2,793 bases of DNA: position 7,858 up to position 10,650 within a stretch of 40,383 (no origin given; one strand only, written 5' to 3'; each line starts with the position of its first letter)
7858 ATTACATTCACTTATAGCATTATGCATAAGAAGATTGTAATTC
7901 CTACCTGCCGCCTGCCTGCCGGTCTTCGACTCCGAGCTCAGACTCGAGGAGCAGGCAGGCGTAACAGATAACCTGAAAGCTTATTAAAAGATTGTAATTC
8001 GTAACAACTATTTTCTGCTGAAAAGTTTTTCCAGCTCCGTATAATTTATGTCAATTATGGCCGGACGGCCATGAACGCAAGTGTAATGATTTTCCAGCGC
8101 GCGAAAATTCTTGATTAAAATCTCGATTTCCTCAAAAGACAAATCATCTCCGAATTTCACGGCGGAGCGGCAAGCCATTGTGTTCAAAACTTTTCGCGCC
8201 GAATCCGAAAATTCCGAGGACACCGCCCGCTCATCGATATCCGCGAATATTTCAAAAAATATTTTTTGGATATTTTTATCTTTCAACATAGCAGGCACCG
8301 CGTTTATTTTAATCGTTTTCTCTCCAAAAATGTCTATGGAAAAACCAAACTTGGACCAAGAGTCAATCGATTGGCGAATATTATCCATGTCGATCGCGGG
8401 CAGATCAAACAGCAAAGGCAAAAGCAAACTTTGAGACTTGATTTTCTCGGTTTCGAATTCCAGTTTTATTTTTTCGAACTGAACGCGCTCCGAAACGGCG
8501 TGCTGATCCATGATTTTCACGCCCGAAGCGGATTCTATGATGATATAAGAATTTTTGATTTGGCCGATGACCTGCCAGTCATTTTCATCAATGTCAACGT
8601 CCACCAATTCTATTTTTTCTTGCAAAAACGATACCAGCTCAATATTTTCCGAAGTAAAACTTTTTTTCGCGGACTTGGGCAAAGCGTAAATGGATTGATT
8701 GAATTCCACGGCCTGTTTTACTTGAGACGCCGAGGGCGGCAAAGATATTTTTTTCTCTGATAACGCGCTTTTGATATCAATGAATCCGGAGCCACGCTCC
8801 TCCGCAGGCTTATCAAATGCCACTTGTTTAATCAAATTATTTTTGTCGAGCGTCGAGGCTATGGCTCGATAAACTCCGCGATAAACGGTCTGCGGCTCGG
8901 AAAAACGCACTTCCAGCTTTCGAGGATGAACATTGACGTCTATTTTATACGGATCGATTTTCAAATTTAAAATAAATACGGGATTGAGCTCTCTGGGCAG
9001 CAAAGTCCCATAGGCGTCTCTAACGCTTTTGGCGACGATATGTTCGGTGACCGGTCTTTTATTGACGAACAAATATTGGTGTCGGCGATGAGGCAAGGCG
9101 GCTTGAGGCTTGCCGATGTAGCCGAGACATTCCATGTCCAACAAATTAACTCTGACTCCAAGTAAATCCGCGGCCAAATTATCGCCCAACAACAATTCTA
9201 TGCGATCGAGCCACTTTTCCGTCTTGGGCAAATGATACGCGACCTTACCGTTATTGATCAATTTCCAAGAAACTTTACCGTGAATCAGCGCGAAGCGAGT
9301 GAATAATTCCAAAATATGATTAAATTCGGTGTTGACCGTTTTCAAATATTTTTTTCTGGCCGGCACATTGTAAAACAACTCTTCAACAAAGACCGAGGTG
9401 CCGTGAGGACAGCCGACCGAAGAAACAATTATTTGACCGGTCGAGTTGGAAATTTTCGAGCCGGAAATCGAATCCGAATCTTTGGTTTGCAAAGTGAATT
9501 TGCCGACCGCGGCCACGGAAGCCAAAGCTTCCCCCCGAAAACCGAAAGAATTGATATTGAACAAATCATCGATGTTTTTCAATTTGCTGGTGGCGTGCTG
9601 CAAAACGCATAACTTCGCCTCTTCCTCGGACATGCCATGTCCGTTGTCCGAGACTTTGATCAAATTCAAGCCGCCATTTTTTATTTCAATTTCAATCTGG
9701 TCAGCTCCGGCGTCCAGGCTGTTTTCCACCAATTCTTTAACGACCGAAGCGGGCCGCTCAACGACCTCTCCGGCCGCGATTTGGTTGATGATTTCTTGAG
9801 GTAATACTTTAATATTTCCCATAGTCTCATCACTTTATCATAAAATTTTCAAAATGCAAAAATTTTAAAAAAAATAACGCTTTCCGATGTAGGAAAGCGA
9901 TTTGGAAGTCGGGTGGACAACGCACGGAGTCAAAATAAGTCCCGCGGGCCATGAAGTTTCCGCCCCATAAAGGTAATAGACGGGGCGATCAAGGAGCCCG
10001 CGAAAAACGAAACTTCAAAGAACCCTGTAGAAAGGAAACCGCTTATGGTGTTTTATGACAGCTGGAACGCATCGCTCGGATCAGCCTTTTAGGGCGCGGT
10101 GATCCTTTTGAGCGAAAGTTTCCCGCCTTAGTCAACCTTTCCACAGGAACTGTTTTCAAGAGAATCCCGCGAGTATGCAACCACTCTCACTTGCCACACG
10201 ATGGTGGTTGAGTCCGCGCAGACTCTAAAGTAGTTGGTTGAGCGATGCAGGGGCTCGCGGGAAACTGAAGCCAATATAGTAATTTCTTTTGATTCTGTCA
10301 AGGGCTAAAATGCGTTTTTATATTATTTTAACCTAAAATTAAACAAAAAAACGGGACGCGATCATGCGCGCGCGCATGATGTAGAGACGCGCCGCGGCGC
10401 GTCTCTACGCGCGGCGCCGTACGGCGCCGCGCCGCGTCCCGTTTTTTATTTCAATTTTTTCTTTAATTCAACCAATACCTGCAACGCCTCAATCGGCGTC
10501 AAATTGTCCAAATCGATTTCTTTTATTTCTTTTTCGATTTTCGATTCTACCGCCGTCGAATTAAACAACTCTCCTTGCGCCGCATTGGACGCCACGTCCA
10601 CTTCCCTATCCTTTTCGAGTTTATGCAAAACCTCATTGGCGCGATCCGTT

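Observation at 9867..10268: Unclassified ~400-nt GC-rich structured RNA gene between mutS and mutL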

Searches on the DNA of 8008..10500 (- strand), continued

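Call 59: search_with_rna_model(model_id=R1, sources=[window, L004, L007, L010, L012, L013, L014, L015, L016, L017, L001, L002], max_evalue=10, make_alignment=true, show_alignments=8)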
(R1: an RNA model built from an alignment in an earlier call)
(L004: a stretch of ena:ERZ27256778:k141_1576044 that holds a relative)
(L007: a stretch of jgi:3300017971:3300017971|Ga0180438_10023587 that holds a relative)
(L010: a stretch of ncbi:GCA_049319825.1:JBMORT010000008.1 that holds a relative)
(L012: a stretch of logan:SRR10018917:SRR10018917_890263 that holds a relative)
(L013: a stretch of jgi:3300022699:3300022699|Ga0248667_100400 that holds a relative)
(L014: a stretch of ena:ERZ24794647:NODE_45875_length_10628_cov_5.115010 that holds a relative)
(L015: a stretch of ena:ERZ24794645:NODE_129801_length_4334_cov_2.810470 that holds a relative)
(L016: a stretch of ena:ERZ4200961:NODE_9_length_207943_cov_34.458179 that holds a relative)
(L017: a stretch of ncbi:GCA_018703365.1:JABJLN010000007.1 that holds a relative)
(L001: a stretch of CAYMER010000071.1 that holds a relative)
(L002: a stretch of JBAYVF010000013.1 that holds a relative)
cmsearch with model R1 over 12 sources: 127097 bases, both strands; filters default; matches with E-value up to 10: 7.
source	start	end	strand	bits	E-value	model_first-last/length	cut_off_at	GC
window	9937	10018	-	118.1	3.1e-32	1-82/82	no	0.54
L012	3299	3380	+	55.1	1.6e-13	1-82/82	no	0.52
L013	3667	3748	+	52.3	1.1e-12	1-82/82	no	0.54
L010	3056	3144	+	32.4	8.7e-07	1-82/82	no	0.51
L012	3309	3383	-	14.5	0.19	1-82/82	no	0.56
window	10162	10274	-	13.3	0.42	1-82/82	no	0.56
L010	451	474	-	9.3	6.6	1-82/82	no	0.5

Alignment A5: 7 matches aligned to the model, 126 columns, each read 5' to 3' on its own strand. Consensus structure (alignment columns), stored with it:
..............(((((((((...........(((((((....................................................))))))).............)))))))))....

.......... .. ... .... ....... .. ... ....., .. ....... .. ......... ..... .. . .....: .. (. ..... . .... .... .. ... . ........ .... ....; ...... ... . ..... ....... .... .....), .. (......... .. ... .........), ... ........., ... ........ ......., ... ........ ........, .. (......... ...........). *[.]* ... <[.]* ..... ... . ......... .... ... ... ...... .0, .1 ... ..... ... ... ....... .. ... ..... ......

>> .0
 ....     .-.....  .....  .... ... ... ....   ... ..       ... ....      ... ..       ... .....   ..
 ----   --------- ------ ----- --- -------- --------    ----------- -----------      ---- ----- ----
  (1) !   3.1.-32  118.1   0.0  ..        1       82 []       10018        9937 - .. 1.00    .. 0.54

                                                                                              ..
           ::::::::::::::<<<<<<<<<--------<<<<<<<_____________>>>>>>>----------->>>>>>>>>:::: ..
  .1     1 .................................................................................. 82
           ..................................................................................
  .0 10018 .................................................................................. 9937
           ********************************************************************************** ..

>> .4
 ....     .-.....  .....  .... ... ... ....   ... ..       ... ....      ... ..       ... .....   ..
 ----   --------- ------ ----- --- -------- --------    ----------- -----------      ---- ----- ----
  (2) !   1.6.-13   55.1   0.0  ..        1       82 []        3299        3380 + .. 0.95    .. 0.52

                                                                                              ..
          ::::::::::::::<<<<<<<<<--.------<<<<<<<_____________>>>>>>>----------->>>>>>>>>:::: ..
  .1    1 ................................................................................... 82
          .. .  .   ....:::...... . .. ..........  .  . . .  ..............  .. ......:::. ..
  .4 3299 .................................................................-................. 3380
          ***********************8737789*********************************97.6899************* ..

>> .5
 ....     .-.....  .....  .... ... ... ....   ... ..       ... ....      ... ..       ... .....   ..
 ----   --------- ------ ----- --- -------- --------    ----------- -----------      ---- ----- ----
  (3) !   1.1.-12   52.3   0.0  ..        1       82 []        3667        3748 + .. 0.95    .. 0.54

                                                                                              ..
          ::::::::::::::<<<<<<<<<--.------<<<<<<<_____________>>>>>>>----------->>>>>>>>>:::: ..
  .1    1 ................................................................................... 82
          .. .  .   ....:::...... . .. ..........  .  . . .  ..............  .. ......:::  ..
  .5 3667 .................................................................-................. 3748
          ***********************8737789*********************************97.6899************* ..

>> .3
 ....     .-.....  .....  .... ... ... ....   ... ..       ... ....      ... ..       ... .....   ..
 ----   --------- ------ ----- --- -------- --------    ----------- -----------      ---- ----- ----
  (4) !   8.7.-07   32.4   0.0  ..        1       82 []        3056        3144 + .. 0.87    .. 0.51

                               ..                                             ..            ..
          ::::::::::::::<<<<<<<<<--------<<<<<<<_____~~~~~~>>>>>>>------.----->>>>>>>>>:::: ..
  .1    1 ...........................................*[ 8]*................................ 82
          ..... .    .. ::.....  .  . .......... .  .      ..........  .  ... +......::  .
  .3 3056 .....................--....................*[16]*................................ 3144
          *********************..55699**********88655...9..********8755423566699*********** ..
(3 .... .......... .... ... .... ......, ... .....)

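Call 65: search_with_rna_model(model_id=R1, sources=[window, L010, L012, L013], max_evalue=0.001, make_alignment=true)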
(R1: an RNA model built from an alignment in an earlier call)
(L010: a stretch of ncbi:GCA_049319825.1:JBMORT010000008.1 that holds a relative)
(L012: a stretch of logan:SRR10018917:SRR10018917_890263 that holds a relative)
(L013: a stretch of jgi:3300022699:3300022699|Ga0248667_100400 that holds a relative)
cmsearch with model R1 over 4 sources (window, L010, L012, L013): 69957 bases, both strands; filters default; matches with E-value up to 0.001: 4.
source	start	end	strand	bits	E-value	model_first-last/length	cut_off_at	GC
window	9937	10018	-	118.1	1.7e-32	1-82/82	no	0.54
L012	3299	3380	+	55.1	8.5e-14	1-82/82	no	0.52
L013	3667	3748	+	52.3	6e-13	1-82/82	no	0.54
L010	3056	3144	+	32.4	4.8e-07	1-82/82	no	0.51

Alignment A6: 4 matches aligned to the model, 100 columns, each read 5' to 3' on its own strand. Consensus structure (alignment columns), stored with it:
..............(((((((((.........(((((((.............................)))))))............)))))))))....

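Call 67: build_rna_model(alignment_id=A6)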
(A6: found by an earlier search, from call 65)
Model R2 built from alignment A6 (4 sequences, 100 columns); structure: stored with the alignment.
model positions 82; base pairs 16; branch points 0; effective number of sequences 1.72; information 0.693 bits per position. Calibrated on 0.2 Mb of random sequence (short: E-values are rough).
structure used (alignment columns):
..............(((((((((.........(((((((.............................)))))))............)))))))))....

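Call 68: search_with_rna_model(model_id=R2, sources=[window, L004, L007, L010, L012, L013, L014, L016], max_evalue=10, show_alignments=10)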
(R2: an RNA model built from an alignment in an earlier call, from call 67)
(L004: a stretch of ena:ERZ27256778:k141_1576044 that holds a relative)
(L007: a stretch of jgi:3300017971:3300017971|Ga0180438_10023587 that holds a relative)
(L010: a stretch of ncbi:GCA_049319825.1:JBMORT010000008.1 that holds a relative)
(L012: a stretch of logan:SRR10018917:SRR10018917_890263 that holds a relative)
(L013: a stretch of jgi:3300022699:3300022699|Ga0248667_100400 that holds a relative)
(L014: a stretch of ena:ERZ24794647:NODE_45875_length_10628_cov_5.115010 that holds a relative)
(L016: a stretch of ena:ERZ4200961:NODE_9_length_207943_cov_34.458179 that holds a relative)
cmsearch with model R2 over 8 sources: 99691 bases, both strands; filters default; matches with E-value up to 10: 13.
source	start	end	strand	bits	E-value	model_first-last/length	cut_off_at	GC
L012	3299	3380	+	99.9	6.9e-28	1-82/82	no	0.52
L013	3667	3748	+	99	1.2e-27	1-82/82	no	0.54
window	9937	10018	-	93.7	5.3e-26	1-82/82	no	0.54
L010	3056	3144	+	68.1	4.2e-18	1-82/82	no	0.51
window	28435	28517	+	20.7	0.0018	1-82/82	no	0.46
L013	3677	3758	-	19.8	0.0034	1-82/82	no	0.55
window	10162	10274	-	18.8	0.0073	1-82/82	no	0.56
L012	3309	3386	-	16.7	0.032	1-82/82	no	0.55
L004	2441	2595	+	16.2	0.044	1-82/82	no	0.52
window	22589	22656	+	14.4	0.16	1-82/82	no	0.51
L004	3709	3748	+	12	0.86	29-69/82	no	0.5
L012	3174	3211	+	11.7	1.1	1-82/82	no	0.37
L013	3542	3579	+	11.7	1.1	1-82/82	no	0.37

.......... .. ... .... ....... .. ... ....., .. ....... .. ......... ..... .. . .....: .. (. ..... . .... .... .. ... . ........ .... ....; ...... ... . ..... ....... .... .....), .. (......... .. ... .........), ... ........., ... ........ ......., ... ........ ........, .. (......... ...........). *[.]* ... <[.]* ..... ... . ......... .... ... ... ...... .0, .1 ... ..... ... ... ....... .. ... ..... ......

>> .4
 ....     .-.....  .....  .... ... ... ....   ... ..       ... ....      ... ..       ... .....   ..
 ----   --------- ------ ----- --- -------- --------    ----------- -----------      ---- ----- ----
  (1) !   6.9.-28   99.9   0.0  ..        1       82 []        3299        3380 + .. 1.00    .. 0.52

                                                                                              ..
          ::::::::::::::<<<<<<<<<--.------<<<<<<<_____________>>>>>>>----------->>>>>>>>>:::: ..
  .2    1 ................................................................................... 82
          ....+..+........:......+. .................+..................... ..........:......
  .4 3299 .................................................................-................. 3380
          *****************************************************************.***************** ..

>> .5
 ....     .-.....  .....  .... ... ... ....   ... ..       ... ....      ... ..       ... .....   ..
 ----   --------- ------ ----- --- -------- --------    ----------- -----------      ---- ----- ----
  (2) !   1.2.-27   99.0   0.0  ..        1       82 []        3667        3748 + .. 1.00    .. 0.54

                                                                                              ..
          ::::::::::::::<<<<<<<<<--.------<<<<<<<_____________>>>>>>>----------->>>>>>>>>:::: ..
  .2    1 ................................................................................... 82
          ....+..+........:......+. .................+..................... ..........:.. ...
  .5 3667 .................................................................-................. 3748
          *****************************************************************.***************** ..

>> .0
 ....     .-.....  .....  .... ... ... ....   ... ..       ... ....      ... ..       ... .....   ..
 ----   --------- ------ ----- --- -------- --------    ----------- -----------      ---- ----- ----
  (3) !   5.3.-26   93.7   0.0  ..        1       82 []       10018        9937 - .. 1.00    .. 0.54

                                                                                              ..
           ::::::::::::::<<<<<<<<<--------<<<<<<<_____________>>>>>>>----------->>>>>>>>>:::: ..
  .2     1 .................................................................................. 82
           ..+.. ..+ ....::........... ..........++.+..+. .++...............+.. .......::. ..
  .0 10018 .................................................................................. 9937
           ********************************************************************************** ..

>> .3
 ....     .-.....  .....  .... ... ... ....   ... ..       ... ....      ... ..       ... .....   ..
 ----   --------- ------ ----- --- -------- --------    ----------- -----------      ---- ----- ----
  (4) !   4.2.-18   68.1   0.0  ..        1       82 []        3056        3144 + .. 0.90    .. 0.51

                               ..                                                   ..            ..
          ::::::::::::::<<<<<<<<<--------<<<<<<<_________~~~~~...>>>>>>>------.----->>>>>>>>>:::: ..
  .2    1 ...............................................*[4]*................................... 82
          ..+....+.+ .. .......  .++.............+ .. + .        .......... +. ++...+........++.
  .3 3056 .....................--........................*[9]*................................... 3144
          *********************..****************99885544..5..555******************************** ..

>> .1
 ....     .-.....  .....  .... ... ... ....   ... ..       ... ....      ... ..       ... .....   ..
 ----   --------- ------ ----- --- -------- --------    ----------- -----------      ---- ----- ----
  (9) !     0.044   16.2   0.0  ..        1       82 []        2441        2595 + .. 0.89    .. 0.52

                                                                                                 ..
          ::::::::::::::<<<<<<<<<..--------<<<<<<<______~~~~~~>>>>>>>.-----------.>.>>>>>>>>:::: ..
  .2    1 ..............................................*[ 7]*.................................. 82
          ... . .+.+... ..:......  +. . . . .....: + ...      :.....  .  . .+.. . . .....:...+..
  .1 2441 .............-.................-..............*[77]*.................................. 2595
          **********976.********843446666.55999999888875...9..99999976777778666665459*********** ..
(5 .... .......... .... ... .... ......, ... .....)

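Call 85: search_dna_similar(query=window:9860-10310:-, collection=phages, mode=distant, max_evalue=0.01, max_rows=10)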
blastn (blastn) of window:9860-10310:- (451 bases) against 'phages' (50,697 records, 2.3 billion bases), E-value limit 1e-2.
No match.
